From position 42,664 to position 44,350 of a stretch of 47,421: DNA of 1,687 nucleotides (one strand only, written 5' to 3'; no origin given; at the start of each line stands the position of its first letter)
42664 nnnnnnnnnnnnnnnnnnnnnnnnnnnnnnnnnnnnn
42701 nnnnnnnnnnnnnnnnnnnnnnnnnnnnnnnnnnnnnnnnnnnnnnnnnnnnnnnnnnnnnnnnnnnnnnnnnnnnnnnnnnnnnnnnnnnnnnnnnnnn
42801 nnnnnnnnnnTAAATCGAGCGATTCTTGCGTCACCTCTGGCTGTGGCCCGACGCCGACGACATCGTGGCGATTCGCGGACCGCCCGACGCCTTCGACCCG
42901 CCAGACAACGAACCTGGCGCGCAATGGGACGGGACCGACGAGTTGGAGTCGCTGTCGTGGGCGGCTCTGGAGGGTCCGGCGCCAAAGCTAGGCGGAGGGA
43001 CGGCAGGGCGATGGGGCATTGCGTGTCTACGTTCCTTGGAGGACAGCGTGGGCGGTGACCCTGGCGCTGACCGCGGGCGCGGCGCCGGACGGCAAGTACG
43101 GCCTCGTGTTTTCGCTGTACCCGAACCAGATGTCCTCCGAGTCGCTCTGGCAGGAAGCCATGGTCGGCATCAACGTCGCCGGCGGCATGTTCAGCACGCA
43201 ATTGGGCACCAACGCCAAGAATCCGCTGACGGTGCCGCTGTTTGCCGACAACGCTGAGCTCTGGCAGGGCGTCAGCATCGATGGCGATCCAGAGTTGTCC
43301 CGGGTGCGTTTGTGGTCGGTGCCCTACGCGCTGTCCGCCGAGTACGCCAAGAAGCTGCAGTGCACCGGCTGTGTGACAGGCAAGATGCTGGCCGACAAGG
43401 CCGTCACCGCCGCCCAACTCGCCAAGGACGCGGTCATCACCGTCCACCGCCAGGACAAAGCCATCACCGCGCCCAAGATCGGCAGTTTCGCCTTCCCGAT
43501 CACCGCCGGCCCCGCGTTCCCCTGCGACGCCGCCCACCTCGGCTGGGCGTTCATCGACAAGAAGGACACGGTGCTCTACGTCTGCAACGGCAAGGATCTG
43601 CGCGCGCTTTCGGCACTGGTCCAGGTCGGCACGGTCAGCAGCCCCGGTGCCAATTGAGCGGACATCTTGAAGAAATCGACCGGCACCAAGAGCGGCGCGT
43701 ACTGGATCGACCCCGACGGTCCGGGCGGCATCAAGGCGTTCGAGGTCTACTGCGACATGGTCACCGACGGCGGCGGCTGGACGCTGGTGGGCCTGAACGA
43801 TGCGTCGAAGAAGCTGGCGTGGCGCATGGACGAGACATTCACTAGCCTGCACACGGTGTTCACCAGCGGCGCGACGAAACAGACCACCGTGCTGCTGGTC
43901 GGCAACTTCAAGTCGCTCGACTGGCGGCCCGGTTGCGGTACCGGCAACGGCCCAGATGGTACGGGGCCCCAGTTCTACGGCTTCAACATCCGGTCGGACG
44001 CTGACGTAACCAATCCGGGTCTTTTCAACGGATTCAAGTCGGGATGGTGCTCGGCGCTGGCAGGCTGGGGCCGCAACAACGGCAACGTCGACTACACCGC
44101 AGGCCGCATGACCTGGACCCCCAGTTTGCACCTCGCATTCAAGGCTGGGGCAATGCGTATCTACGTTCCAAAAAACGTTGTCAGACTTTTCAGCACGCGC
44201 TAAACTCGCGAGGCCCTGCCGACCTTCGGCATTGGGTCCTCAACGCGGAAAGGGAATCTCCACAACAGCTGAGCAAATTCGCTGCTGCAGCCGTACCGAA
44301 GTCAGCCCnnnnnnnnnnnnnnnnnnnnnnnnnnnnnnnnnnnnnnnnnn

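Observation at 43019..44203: Fibrinogen-like domain protein split by an in-frame TGA at the position of a conserved cysteine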

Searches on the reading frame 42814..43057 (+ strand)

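Call 8: search_protein_families(library=pfam, max_evalue=0.1, proteins=[window:42814-43057:+])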
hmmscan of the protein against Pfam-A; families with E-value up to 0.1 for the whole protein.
window:42814-43057:+ (81 aa): 0 families

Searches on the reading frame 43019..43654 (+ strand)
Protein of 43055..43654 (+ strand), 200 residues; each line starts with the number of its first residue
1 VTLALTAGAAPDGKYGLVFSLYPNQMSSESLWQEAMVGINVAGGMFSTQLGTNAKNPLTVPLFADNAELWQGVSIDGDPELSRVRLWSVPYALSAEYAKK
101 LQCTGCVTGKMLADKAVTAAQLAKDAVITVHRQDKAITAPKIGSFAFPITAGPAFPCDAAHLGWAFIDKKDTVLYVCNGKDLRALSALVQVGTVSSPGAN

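Call 34: search_protein_families(library=ncbifam, max_evalue=0.01, proteins=[P0263])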
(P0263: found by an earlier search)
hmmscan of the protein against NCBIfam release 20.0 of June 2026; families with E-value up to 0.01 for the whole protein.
P0263 (123 aa): 1 family
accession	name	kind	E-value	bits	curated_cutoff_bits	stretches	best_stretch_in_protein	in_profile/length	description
TIGR00732.1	dprA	equivalog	0.0001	21.6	191.15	1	2-49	46-93/220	DNA-processing protein DprA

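Call 61: list_cluster_members(proteins=[window:43055-43654:+, window:43106-43654:+, window:43130-43654:+, window:43160-43654:+, window:43667-44200:+, window:43061-43654:+, window:43187-43654:+])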
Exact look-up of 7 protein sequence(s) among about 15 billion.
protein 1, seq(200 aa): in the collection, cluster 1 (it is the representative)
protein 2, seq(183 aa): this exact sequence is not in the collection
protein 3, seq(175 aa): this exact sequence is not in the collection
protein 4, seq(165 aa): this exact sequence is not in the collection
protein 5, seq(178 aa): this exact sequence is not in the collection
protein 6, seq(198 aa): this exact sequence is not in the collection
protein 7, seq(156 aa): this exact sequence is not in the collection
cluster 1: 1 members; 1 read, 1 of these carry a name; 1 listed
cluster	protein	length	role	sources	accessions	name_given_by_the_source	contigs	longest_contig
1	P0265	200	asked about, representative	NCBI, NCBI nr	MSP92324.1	MAG: hypothetical protein EXR79_11055 [Myxococcales bacterium] | hypothetical protein [Myxococcales bacterium]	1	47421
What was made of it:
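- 43019..43654 (+): N-terminal half of the disrupted gene (NCBI MSP92324.1, called from GTG 43055). It has a likely signal peptide (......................), a beta-sandwich region, about 3 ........-type repeats, and a small Cys-containing neck (C...CNG). The annotation was identified in call 61.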

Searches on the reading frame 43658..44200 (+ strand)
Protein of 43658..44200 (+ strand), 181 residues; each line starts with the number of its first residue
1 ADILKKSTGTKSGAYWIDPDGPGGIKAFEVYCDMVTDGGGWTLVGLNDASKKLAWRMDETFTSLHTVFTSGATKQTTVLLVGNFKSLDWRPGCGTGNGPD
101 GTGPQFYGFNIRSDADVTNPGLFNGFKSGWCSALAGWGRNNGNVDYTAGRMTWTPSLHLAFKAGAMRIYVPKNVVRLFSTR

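Call 26: search_protein_representatives(protein=window:43658-44200:+)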
Query: 181 residues. Proteins with E-value up to 0.001 (for the whole library): 3824; up to 1e-10: 335; up to 1e-30: 31. The best 150 are listed.
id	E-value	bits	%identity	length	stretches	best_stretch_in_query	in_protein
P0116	2.3e-130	448.7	54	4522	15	3-46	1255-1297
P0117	3.2e-120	415.6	100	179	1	4-181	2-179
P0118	7.7e-111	385.0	52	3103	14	5-62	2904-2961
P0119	1.6e-81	289.3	54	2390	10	4-48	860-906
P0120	3.1e-59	216.6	59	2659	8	12-51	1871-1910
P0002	3.7e-57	209.8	65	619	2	41-151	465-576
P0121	7.0e-55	202.4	53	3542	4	41-151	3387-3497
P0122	7.8e-53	195.7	52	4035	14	5-48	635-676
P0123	1.6e-47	178.4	51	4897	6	1-52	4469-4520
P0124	4.7e-46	173.6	54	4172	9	7-55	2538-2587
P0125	7.7e-46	172.9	51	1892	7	12-50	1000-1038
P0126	1.0e-44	169.2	53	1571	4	2-55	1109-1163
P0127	1.7e-43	165.3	57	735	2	41-151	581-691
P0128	9.7e-43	162.7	58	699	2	41-151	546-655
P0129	1.8e-40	155.4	53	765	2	42-151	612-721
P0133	1.1e-36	143.0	51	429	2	41-151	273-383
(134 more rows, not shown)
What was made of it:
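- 43787..43792 (+): Junction of an in-frame deletion of about 55 codons (TLV|GLND). Homologues have GK...FTDFMLM between these residues. Every other relative in call 26 matches in two stretches.
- Checked: There were 3824 representative clusters at E<=1e-3 (call 26), and NCBI has a dedicated model for the family.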

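Call 28: find_encoding_contigs(protein=P0117, flank=10000, max_places=6)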
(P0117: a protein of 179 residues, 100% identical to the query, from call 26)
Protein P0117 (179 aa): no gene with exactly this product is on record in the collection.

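Call 30: find_encoding_contigs(protein=P0264, flank=10000)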
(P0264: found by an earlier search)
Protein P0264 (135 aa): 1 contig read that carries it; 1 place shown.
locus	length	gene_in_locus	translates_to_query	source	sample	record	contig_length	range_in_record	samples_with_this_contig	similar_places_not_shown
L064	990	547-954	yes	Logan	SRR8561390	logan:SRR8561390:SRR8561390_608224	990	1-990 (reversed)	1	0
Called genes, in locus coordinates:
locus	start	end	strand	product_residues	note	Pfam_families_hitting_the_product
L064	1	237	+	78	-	?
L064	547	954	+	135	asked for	PF02481:DNA_processg_A (faint), PF10686:YAcAr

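Call 34: search_protein_families(library=ncbifam, max_evalue=0.01, proteins=[P0133, P0263])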
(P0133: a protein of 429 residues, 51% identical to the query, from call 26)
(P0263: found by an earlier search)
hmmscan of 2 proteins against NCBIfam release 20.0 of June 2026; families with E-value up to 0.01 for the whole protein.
P0133 (429 aa): 1 family
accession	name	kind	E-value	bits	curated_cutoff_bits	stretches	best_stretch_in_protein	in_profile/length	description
NF040941.1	GGGWT_bact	domain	1.6e-18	66.4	30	1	176-220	1-46/46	fibrinogen-like YCDxxxxGGGW domain-containing protein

P0263 (123 aa): 1 family
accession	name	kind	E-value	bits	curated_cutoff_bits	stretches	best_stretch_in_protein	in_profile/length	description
TIGR00732.1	dprA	equivalog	0.0001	21.6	191.15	1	2-49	46-93/220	DNA-processing protein DprA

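Call 35: search_solved_structures(query=P0133, max_evalue=1)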
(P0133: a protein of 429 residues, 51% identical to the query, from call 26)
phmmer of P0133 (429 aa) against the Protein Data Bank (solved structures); distinct sequences matched with E-value up to 1: 12.
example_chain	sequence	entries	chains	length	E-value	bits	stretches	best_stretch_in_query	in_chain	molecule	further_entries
4wmq_A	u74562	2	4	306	1.4e-07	34.4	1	160-227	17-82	Intelectin-1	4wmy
6usc_A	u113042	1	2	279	5.8e-07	32.3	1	175-227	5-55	Intelectin-1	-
4wmo_F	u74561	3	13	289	6e-06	29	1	175-291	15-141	XEEL protein | Xenopus Embryonic Epidermal Lectin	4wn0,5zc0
7e1e_A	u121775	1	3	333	8.8e-05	25.2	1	175-224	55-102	Serum lectin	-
4m7f_A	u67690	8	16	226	0.0003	23.4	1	176-220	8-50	Fibrinogen C domain-containing protein 1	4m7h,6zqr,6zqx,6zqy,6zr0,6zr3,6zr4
1jc9_A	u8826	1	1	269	0.00032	23.3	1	172-221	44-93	techylectin-5A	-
7zmk_A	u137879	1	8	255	0.014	17.9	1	176-222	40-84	Microfibril-associated glycoprotein 4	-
8un7_A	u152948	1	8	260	0.015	17.8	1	176-222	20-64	Microfibril-associated glycoprotein 4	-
4ae2_A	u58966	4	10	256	0.22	13.9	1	169-212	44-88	COLLAGEN ALPHA-1(III) CHAIN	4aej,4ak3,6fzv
5k31_A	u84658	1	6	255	0.26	13.7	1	169-212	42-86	Collagen alpha-1(I) chain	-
6fzw_A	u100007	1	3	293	0.26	13.7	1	169-212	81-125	Collagen alpha-1(III) chain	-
7p2y_A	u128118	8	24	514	0.34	13.3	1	26-107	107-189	ATP synthase subunit alpha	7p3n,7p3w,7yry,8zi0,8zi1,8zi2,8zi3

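Call 68: predict_structure(alignment_id=A5)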
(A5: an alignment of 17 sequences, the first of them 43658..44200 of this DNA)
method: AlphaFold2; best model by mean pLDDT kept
length: 181 residues; sequences in the alignment: 17
mean_pLDDT: 46.9   pTM: 0.34
mean pLDDT of the five models: 46.9, 45.3, 44.4, 41.2, 39.9
residues with pLDDT >= 90: 0; 70-90: 10; 50-70: 67; < 50: 104
segments of 3 or more residues with pLDDT < 50: 35-47, 89-91, 93-100, 103-116, 118-181
pLDDT, mean of each block of 10 residues (from residue 1): 55 64 68 44 46 58 60 60 55 46 45 42 39 37 37 29 27 33 33
secondary structure, 60 per line:
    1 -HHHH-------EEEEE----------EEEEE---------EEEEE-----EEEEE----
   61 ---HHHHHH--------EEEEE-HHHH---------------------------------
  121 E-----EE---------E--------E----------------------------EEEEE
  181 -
elements in order: H2-5 E13-17 E28-32 E42-46 E52-56 H64-69 E78-82 H84-87 E176-180
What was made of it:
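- On X-type lectin (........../XEEL) fold: The short form models at pLDDT 46.9 (call 68).
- It is predicted to be largely unfolded (pLDDT 46.9, call 68).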
